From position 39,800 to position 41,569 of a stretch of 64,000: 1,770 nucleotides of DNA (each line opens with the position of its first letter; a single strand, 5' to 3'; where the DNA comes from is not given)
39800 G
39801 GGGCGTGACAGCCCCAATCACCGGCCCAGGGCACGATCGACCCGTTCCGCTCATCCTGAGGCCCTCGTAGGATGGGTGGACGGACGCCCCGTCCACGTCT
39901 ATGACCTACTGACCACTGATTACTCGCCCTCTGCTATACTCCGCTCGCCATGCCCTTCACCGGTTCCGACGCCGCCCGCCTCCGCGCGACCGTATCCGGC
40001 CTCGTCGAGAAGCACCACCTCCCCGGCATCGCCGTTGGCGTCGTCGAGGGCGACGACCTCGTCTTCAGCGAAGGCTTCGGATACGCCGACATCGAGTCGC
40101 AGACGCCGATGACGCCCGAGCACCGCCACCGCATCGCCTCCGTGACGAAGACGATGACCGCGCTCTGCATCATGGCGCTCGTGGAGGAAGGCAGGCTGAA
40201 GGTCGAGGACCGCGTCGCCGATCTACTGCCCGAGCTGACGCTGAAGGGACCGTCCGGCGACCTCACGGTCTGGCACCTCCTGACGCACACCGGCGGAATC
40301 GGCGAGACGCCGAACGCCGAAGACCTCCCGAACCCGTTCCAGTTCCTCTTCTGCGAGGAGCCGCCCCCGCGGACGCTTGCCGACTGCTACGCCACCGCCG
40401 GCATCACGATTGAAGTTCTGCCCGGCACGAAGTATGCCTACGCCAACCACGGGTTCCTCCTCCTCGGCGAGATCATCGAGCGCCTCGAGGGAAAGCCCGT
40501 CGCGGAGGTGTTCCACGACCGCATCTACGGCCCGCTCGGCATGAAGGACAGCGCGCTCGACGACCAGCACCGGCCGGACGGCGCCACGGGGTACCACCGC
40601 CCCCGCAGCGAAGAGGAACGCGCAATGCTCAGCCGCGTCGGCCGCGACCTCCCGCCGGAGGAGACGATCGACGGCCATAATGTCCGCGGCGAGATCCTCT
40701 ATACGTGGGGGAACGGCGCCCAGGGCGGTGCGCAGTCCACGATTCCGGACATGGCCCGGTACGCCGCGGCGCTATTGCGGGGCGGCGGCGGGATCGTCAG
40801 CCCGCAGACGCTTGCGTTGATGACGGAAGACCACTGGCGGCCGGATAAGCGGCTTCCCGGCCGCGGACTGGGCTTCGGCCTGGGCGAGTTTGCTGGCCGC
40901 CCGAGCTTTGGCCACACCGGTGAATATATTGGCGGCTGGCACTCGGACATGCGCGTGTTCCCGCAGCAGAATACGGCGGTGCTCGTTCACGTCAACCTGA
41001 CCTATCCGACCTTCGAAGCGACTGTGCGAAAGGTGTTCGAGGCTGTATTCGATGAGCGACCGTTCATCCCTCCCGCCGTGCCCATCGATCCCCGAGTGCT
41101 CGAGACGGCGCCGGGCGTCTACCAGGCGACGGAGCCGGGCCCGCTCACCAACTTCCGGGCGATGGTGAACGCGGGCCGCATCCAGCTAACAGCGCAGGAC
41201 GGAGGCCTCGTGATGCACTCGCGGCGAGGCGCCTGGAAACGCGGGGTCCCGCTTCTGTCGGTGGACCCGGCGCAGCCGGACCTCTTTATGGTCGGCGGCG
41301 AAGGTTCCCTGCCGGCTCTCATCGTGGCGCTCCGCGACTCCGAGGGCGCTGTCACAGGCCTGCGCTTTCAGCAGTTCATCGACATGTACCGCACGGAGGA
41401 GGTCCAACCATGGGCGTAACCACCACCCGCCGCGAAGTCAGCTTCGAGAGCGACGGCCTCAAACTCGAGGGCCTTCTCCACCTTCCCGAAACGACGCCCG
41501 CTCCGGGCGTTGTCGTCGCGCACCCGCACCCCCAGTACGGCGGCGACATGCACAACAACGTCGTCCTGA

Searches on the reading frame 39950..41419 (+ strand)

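Call 79: search_protein_families(library=pfam, proteins=[window:39950-41419:+], max_evalue=0.00001)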
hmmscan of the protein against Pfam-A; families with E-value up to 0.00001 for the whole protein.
window:39950-41419:+ (489 aa): 1 family
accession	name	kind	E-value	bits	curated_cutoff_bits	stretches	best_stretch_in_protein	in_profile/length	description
PF00144.29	Beta-lactamase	-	1.5e-65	222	27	1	11-362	1-322/329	Beta-lactamase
